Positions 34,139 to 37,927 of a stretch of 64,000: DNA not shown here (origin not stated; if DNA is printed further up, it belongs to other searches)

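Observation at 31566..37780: Two tandem paralogous giant surface proteins at the PilY1 position downstream of the minor-pilin genes; candidate pilus-associated adhesins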

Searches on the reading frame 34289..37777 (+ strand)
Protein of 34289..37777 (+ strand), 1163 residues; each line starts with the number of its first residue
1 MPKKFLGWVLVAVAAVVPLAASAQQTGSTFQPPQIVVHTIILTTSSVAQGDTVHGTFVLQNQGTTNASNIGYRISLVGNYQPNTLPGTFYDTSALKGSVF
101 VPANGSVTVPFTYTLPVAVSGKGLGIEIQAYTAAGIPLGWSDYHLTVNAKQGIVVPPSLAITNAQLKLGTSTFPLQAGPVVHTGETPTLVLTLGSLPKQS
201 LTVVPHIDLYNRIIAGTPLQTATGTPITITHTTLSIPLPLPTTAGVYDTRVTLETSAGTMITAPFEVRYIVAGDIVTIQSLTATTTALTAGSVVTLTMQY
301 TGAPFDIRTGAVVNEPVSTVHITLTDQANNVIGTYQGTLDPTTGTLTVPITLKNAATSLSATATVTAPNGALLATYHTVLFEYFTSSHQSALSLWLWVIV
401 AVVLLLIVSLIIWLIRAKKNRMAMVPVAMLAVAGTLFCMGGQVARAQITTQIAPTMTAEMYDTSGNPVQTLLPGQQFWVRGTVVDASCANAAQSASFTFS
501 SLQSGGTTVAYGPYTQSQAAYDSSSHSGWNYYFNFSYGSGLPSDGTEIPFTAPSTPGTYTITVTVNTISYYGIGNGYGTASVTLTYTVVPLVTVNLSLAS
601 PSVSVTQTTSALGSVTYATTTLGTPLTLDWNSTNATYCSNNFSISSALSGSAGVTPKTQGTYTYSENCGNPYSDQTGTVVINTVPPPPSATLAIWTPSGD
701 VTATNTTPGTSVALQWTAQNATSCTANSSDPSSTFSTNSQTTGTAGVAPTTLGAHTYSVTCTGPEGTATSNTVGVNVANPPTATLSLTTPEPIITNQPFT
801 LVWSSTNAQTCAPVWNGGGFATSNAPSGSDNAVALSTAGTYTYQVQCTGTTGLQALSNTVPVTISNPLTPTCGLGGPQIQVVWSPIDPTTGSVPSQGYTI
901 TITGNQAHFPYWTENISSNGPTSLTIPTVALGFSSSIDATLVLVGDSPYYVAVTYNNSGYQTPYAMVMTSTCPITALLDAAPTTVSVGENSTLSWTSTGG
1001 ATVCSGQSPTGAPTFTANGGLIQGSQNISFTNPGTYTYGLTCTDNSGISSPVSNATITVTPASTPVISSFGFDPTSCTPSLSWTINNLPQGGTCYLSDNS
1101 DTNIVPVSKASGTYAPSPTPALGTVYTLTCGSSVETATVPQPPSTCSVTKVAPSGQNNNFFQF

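Call 5: search_protein_families(library=pfam, proteins=[window:34289-37777:+], max_evalue=0.01)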
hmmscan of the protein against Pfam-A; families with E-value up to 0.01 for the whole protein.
window:34289-37777:+ (1163 aa): 0 families

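Call 25: search_protein_families(library=ncbifam, proteins=[window:34289-37777:+], max_evalue=0.1)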
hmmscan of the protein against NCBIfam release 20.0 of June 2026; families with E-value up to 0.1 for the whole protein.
window:34289-37777:+ (1163 aa): 1 family
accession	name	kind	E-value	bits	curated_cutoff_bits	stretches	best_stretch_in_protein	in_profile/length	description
TIGR01218.1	Gpos_tandem_5TM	subfamily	0.018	14.8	35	1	357-423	62-125/208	tandem five-TM protein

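Call 27: search_solved_structures(query=window:34289-37777:+, max_evalue=1)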
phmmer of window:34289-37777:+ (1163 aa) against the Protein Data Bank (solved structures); distinct sequences matched with E-value up to 1: 1.
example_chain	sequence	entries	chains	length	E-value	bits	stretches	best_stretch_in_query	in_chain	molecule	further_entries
4rgn_C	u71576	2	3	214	0.094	13.9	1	925-1005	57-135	14G8 light chain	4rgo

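Call 94: search_protein_families(library=phrogs, proteins=[window:34289-37777:+], max_evalue=0.01)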
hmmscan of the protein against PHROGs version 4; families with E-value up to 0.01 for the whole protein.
window:34289-37777:+ (1163 aa): 0 families

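Call 95: search_protein_families(library=pfam, proteins=[window:34289-37777:+], max_evalue=10)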
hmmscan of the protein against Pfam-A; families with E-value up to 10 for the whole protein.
window:34289-37777:+ (1163 aa): 8 families
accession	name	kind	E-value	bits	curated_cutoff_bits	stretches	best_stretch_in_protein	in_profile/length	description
PF13727.12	CoA_binding_3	-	0.069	13.6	25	1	373-451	27-103/175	CoA-binding domain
PF13567.11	DUF4131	-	0.07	13.3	31.6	1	391-486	2-76/165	Domain of unknown function (DUF4131)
PF18911.6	PKD_4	-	0.077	13.5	27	1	1029-1059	55-85/85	PKD domain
PF18981.6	InlK_D3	-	0.11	13.1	25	2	830-864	41-75/75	Internalin K domain (D3/D4)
PF11694.13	DUF3290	-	0.11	12.8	31.3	1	381-444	5-66/144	Protein of unknown function (DUF3290)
PF19607.4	DUF6112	-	0.23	11.7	25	1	393-442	22-68/88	Family of unknown function (DUF6112)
PF07495.19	Y_Y_Y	-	0.54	10.6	26.6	1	1026-1060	28-63/65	Y_Y_Y domain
PF20237.3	DUF6594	-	7.8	6.8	30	0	382-441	163-219/238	Family of unknown function (DUF6594)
